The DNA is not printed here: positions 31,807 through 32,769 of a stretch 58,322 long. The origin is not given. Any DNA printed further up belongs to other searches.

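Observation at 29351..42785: Duplicated 'Crp-family regulator + giant peptidoglycan-tethered binding protein' island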

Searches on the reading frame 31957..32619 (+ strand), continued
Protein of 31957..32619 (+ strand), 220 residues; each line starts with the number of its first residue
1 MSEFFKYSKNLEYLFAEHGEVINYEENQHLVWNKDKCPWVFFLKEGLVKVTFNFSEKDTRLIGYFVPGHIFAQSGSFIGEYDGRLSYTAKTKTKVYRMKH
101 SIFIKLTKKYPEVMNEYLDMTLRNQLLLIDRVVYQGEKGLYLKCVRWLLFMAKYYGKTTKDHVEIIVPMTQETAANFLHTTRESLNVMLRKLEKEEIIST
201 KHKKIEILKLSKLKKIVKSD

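Call 46: search_solved_structures(query=A2, max_evalue=0.001, show_alignments=2)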
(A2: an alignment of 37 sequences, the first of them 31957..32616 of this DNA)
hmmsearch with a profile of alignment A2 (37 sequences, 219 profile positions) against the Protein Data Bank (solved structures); distinct sequences matched with E-value up to 0.001: 73 (the best 60 are shown).
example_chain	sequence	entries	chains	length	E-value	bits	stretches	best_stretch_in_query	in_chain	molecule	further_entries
4bh9_A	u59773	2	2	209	6.4e-20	74.6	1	13-208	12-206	cAMP-activated global transcriptional regulator CRP | CAMP RECEPTOR PROTEIN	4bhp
1hw5_A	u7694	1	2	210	1e-18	70.7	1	13-208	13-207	CATABOLITE GENE ACTIVATOR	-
3dkw_A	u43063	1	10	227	6.3e-18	68.1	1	17-214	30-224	DNR protein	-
1i6x_A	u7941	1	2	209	8e-18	67.7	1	13-208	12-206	CATABOLITE GENE ACTIVATOR PROTEIN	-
1i5z_A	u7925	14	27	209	2.5e-17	66.1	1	13-208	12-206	CATABOLITE GENE ACTIVATOR PROTEIN | CATABOLITE GENE ACTIVATOR PROTEIN (CAP) | PROTEIN (CATABOLITE GENE ACTIVATOR PROTEIN (CAP))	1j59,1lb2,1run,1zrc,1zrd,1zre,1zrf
1g6n_A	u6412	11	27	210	2.5e-17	66.1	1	13-208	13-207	CATABOLITE GENE ACTIVATOR PROTEIN | PROTEIN (CATABOLITE GENE ACTIVATOR PROTEIN) | Catabolite gene activator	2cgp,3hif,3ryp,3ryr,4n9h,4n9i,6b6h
4hzf_A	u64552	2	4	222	3e-17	65.8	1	13-208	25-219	Catabolite gene activator | cAMP-activated global transcriptional regulator CRP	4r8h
1o3q_A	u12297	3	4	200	3.4e-17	65.7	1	13-207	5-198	CATABOLITE GENE ACTIVATOR PROTEIN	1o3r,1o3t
3h3u_A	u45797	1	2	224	3.5e-17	65.6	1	16-215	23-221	PROBABLE TRANSCRIPTIONAL REGULATORY PROTEIN (PROBABLY CRP/FNR-FAMILY)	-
3mzh_A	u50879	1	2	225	3.5e-17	65.6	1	16-215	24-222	PROBABLE TRANSCRIPTIONAL REGULATORY PROTEIN (PROBABLY CRP/FNR-FAMILY)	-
3d0s_A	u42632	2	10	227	3.7e-17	65.6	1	16-215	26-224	TRANSCRIPTIONAL REGULATORY PROTEIN | PROBABLE TRANSCRIPTIONAL REGULATORY PROTEIN (PROBABLY CRP/ FNR-FAMILY)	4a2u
4i01_A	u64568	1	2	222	4.5e-17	65.3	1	13-208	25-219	Catabolite gene activator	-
1cgp_A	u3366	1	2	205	4.9e-17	65.1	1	13-207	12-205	PROTEIN (CATABOLITE GENE ACTIVATOR PROTEIN (CAP))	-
3i54_A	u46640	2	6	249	5e-17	65.1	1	16-215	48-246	Transcriptional regulator, Crp/Fnr family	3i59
6dt4_A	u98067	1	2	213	5.6e-17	65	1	13-208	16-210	Cyclic AMP receptor protein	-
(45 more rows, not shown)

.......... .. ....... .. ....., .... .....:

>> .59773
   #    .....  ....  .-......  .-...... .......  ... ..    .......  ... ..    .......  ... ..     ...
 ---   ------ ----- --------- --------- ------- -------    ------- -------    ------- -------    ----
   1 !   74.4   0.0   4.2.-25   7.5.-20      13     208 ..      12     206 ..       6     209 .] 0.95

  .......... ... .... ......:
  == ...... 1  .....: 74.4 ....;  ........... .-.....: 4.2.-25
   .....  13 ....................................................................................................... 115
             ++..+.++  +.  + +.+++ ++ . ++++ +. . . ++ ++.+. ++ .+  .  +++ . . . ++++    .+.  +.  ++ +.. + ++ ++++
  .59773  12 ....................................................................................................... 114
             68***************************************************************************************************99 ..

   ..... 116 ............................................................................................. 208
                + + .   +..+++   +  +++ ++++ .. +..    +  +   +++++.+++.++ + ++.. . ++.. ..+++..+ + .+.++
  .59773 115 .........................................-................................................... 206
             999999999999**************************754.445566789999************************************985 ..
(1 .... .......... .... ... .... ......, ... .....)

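Call 70: predict_structure(alignment_id=A2)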
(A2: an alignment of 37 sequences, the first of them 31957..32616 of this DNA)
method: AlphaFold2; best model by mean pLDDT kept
length: 220 residues; sequences in the alignment: 37
mean_pLDDT: 93.9   pTM: 0.88
mean pLDDT of the five models: 93.9, 93.5, 93.3, 92.6, 92.3
residues with pLDDT >= 90: 183; 70-90: 35; 50-70: 2; < 50: 0
segments of 3 or more residues with pLDDT < 50: none
pLDDT, mean of each block of 10 residues (from residue 1): 89 98 98 94 97 84 95 89 90 98 97 96 93 91 97 95 94 91 96 97 94 93
secondary structure, 60 per line:
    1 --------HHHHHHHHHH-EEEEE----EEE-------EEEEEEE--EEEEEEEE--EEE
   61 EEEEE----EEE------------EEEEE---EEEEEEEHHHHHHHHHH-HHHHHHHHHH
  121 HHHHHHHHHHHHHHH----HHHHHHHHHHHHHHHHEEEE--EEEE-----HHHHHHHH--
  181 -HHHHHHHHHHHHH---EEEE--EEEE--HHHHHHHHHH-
elements in order: H9-18 E20-24 E29-31 E39-45 E48-55 E58-65 E70-72 E85-89 E93-99 H100-109 H111-135 H140-155 E156-159 E162-165 H171-178 H182-194 E198-201 E204-207 H210-219
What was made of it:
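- On Crp/FNR superfamily: The model shows eight strands across residues 20-99 (call 70). The model has helix 111-135 followed by the HTH at 171-194, with pLDDT 93.9 (call 70).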

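Call 76: fold_search(model_id=the predicted structure, library=pdb)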
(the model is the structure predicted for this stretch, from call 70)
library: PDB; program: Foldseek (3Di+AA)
matches with E <= 10: 1824; with E <= 0.001: 551
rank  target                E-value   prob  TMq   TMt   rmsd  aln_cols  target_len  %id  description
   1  9guk_A                6.1e-15  1.00  0.83  0.86   2.6       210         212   17  Crystal structure of transcription factor NtcA from Synechococcus elongatus in complex with its transcriptional co- ac (released 2025-03-12)
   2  2xgx_A                6.9e-15  1.00  0.84  0.87   2.6       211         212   16  Crystal structure of transcription factor NtcA from Synechococcus elongatus (mercury derivative) (released 2010-08-18)
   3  4byy_A                8.7e-15  1.00  0.78  0.77   3.2       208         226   14  Apo GlxR (released 2014-07-30)
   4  2xko_A                1.2e-14  1.00  0.80  0.83   2.5       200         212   16  Crystal structure of the complex of NtcA with its transcriptional co- activator PipX (released 2010-08-18)
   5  2xgx_B                1.2e-14  1.00  0.84  0.86   2.6       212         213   16  Crystal structure of transcription factor NtcA from Synechococcus elongatus (mercury derivative) (released 2010-08-18)
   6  3h3u_A                1.4e-14  1.00  0.78  0.80   3.4       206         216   16  Crystal structure of CRP (cAMP receptor Protein) from Mycobacterium tuberculosis (released 2010-02-02)
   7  9guj_B                1.8e-14  1.00  0.80  0.81   2.6       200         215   16  Crystal structure of transcription factor NtcA from Synechococcus elongatus in complex with its transcriptional co- ac (released 2025-03-12)
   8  2xkp_A                1.9e-14  1.00  0.82  0.86   2.5       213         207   16  NtcA from Synechococcus elongatus: active and inactive (released 2010-08-18)
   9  2xhk_A                2.2e-14  1.00  0.84  0.86   2.5       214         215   17  Crystal structure of transcription factor NtcA from Synechococcus elongatus bound to 2-oxoglutarate (released 2010-08-18)
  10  9gqu_A                2.2e-14  1.00  0.69  0.76   3.5       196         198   16  Crystal structure of NtcA from S. elongatus in apo form A2 (released 2025-03-12)
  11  3r6s_A                2.3e-14  1.00  0.82  0.80   3.0       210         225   14  Crystal structure of GlxR transcription factor from Corynebacterium glutamicum with cAMP (released 2012-03-28)
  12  3e5u_B                2.6e-14  1.00  0.74  0.75   3.7       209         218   17  OCPA complexed CprK (C200S) (released 2008-09-30)
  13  3e5u_D                2.9e-14  1.00  0.76  0.76   3.4       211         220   16  OCPA complexed CprK (C200S) (released 2008-09-30)
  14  9guj_F                3.7e-14  1.00  0.79  0.81   2.6       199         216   16  Crystal structure of transcription factor NtcA from Synechococcus elongatus in complex with its transcriptional co- ac (released 2025-03-12)
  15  3ryp_A                3.9e-14  1.00  0.75  0.81   3.2       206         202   20  Domain-domain flexibility leads to allostery within the camp receptor protein (CRP) (released 2012-05-02)
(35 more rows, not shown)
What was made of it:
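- On Crp/FNR superfamily: TM is 0.83-0.87 to NtcA, CRP and GlxR (call 76).
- On NtcA: The fold similarity is the best of all matches, but it is generic to the superfamily (call 76).
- Closest known: NtcA. Same: Best structural match (TM 0.83-0.87, call 76).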

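Call 81: search_protein_families(library=ncbifam, proteins=[window:31957-32619:+], max_evalue=0.001)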
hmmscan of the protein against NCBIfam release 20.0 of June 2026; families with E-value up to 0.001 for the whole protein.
window:31957-32619:+ (220 aa): 6 families
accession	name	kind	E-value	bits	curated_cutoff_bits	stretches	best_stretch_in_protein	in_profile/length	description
NF045989.1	TransRegFnrLRhodb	equivalog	4.2e-11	42.5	300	1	23-215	40-233/245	transcriptional regulator FnrL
NF008732.0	PRK11753.1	equivalog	2e-08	34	266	1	9-207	14-210/214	cAMP-activated global transcriptional regulator CRP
NF052518.1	TransRegLdrP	equivalog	7.1e-07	29.4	300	1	136-215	110-186/195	transcriptional regulator LdrP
NF050806.1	TransRegFixKCaul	equivalog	1.1e-05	24.8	300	1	13-210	17-207/215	transcriptional regulator FixK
TIGR03697.1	NtcA_cyano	equivalog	0.00026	20.8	244.95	1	39-213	13-188/193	global nitrogen regulator NtcA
NF008365.0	PRK11161.1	subfamily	0.00063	19.1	228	1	98-217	124-243/250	fumarate/nitrate reduction transcriptional regulator Fnr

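Call 88: find_encoding_contigs(protein=P0002, flank=10000, max_places=2)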
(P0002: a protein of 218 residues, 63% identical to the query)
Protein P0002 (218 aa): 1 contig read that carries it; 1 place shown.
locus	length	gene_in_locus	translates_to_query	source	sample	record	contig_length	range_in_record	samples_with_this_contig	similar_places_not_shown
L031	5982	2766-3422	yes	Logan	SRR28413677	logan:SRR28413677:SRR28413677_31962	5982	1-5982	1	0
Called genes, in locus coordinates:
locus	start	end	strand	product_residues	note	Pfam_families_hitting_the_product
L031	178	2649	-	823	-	PF13620:CarboxypepD_reg (faint), PF01471:PG_binding_1 (weak)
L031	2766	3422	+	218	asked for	PF00027:cNMP_binding, PF13545:HTH_Crp_2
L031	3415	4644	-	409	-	PF07690:MFS_1 (weak), PF11700:ATG22, PF07690:MFS_1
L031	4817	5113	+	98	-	-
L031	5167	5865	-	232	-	-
